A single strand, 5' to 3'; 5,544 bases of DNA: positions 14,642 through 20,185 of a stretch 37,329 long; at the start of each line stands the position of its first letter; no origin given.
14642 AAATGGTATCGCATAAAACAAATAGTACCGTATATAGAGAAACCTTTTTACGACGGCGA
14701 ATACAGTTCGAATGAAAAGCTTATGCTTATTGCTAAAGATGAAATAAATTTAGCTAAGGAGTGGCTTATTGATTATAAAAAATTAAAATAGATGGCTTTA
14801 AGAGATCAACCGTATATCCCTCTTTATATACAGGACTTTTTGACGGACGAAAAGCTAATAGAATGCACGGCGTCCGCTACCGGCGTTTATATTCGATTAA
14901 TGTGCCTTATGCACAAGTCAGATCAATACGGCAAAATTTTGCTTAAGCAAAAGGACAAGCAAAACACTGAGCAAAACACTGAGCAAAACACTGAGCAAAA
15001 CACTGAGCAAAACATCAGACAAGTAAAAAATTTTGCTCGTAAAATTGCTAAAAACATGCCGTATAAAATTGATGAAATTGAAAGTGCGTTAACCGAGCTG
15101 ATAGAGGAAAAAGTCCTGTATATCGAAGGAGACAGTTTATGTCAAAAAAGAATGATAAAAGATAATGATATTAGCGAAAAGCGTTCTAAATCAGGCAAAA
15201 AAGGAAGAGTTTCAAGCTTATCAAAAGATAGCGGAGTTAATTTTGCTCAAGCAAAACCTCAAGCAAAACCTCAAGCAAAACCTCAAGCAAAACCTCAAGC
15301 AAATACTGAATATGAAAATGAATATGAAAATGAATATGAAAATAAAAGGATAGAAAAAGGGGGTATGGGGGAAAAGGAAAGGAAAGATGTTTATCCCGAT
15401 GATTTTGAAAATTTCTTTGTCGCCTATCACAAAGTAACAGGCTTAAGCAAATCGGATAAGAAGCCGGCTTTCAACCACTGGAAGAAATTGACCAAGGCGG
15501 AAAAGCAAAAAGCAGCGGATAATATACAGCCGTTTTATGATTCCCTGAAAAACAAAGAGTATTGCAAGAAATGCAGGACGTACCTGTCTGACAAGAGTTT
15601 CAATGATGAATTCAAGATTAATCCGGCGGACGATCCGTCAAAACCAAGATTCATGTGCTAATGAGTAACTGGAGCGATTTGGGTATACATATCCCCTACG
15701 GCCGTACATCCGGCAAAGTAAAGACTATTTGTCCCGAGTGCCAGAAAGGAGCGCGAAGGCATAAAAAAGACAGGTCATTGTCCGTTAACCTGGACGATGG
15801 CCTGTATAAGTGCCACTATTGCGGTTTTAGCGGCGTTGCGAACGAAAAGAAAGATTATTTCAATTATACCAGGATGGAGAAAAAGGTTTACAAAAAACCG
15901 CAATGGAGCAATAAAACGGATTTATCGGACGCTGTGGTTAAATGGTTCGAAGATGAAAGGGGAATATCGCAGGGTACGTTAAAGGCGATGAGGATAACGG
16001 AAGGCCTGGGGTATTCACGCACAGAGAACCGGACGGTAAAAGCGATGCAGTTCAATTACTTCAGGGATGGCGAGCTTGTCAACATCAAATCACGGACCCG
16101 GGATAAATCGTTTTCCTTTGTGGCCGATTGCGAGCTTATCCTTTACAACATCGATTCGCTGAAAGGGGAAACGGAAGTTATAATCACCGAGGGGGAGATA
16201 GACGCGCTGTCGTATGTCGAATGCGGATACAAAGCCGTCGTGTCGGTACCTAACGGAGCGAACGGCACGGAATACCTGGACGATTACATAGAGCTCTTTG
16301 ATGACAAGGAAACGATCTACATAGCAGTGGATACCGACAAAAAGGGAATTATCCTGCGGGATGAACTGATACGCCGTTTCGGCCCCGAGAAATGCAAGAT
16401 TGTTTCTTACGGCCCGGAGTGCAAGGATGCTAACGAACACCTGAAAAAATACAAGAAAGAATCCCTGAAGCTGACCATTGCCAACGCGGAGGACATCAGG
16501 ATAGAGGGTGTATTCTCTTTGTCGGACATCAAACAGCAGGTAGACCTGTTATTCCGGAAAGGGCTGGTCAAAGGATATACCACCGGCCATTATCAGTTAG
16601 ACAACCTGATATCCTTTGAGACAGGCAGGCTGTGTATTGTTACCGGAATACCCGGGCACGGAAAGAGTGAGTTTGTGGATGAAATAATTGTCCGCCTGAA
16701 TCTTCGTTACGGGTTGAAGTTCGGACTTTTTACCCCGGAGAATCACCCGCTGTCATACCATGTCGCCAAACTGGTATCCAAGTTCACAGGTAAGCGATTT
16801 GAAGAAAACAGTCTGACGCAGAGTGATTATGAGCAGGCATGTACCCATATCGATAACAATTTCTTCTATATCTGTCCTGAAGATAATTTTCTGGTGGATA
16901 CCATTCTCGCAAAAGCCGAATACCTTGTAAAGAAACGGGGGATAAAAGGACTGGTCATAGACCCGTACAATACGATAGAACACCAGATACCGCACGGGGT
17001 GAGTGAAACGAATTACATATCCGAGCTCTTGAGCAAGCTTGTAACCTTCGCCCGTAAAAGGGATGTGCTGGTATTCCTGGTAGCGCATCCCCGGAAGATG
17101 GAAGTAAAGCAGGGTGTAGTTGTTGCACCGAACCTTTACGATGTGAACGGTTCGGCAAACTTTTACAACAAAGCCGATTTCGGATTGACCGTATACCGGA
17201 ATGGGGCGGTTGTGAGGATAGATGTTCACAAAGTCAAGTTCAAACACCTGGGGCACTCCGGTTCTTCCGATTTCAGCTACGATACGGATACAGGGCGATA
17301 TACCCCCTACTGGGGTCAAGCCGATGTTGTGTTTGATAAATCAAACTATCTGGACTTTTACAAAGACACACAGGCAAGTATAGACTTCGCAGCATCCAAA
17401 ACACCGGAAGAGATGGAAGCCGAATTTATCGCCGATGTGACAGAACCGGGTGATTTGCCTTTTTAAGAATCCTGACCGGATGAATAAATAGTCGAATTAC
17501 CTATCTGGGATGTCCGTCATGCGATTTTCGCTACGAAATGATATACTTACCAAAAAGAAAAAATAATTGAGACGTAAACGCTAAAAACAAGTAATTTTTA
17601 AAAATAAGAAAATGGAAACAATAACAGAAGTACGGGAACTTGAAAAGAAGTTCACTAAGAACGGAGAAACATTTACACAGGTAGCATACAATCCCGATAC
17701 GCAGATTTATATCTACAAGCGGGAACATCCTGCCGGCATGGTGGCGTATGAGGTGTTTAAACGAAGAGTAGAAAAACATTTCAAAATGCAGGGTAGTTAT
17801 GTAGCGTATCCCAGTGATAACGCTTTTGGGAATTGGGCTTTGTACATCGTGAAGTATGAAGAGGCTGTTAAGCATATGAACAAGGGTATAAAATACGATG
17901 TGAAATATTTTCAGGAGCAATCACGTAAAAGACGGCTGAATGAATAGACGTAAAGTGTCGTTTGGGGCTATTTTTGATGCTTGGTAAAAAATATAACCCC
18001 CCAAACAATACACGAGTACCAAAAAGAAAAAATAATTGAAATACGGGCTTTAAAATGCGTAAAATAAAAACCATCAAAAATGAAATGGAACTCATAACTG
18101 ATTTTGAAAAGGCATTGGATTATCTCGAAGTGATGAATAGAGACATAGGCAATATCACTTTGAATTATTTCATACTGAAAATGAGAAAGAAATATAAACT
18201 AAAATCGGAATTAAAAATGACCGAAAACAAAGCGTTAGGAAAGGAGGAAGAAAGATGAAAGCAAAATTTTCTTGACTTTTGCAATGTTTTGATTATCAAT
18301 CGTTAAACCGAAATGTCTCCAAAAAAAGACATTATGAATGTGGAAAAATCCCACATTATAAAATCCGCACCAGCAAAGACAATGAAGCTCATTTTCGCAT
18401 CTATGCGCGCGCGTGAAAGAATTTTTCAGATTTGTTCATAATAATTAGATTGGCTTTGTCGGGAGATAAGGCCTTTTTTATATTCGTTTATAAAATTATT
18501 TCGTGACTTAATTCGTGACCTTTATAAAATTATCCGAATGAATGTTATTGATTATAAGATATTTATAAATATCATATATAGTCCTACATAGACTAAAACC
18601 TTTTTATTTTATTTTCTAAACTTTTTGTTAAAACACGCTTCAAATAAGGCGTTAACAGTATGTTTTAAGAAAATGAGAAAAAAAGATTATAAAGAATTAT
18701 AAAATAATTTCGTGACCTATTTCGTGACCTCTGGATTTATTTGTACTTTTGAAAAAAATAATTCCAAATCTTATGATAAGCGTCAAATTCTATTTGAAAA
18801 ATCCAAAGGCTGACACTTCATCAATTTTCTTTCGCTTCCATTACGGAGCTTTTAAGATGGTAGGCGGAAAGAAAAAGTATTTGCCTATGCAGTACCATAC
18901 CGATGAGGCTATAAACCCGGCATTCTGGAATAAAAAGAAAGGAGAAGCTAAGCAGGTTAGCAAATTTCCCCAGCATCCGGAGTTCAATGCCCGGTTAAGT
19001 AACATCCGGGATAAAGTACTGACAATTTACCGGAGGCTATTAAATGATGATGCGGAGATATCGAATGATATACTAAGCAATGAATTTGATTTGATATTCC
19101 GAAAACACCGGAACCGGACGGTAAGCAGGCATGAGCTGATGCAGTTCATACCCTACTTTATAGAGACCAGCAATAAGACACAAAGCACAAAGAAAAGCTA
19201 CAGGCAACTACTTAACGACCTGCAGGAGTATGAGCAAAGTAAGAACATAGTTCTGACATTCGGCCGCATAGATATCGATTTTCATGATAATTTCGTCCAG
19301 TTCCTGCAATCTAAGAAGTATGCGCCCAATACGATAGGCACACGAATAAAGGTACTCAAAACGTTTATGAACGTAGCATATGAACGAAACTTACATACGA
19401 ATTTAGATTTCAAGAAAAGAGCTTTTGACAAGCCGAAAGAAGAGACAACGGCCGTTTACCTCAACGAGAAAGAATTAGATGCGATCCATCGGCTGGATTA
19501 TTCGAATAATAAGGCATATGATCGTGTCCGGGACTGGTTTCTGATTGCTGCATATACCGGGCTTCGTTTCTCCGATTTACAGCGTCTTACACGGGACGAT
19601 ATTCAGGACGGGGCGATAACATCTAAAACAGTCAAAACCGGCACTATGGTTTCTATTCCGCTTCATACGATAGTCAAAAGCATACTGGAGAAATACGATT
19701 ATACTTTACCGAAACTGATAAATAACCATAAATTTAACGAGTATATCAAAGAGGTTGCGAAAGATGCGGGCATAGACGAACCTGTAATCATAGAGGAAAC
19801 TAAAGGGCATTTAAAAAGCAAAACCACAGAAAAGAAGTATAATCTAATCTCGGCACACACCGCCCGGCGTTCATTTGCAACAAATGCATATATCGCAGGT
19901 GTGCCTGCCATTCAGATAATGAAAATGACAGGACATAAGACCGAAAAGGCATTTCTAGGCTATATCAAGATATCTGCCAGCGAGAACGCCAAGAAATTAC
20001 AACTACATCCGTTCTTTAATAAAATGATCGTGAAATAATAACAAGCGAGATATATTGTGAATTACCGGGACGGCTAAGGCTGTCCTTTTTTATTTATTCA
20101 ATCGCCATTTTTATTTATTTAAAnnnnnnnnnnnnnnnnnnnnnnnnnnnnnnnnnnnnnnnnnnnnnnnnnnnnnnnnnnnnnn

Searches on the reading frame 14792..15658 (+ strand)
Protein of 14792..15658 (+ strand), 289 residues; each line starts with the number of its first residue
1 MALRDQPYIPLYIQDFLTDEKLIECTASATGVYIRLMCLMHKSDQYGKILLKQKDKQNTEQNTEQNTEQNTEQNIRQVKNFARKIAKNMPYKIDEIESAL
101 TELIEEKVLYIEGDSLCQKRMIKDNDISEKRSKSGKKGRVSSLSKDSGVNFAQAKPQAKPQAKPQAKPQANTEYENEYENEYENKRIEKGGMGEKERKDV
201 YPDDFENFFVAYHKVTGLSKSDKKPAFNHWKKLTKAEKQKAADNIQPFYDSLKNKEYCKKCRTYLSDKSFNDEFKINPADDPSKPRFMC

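Call 10: search_protein_families(library=phrogs, proteins=[window:14792-15658:+], max_evalue=0.001)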
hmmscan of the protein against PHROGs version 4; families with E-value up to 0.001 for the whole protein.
window:14792-15658:+ (289 aa): 1 family
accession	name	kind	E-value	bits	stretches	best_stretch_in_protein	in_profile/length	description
phrog_270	-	DNA, RNA and nucleotide metabolism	1e-07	32.7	1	84-285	72-261/383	replication initiation protein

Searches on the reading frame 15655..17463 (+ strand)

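Call 10: search_protein_families(library=phrogs, proteins=[window:15655-17463:+], max_evalue=0.001)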
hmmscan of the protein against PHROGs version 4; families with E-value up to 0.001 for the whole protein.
window:15655-17463:+ (603 aa): 7 families
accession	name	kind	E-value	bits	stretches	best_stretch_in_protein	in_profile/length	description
phrog_239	-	DNA, RNA and nucleotide metabolism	4.3e-101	341.2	1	19-556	38-603/801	DNA primase/helicase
phrog_18375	-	DNA, RNA and nucleotide metabolism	9.4e-38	130.9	1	265-557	318-620/644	DNA primase/helicase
phrog_5482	-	unknown function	2.1e-31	109.9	1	288-518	10-251/341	-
phrog_47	-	DNA, RNA and nucleotide metabolism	6.6e-23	82.2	1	9-274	38-333/947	DNA primase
phrog_19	-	DNA, RNA and nucleotide metabolism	4.4e-11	43.3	1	297-550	324-579/621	DnaB-like replicative helicase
phrog_849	-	DNA, RNA and nucleotide metabolism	1.6e-08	34.9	1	145-279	211-344/435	DNA primase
phrog_243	-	DNA, RNA and nucleotide metabolism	5.6e-07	29.8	1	318-539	29-253/273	DnaB-like replicative helicase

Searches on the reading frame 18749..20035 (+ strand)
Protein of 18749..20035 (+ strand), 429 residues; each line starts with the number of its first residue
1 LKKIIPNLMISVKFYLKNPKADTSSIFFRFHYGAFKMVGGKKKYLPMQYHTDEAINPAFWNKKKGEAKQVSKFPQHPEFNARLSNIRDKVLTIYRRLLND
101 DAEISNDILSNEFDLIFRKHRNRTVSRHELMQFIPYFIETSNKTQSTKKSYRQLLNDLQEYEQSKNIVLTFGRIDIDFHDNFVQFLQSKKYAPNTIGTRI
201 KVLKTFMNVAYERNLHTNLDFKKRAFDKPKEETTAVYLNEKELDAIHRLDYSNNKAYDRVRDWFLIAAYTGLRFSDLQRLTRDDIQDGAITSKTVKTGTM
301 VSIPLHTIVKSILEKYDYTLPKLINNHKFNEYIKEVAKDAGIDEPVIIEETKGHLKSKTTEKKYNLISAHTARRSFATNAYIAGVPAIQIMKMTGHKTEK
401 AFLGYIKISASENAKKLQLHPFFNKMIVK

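Call 10: search_protein_families(library=phrogs, proteins=[window:18749-20035:+], max_evalue=0.001)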
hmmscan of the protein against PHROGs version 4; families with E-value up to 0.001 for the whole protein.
window:18749-20035:+ (429 aa): 5 families
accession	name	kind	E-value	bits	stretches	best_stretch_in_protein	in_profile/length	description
phrog_1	-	integration and excision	2.6e-30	107.3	1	22-424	120-452/611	integrase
phrog_216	-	integration and excision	4.6e-27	95.9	1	197-419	16-235/301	integrase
phrog_5127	-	integration and excision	4e-05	24.3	1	97-291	90-250/355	integrase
phrog_7244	-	integration and excision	0.00039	20.8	1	228-308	169-246/263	integrase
phrog_7269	-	integration and excision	0.00041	21.2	0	367-419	28-80/89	integrase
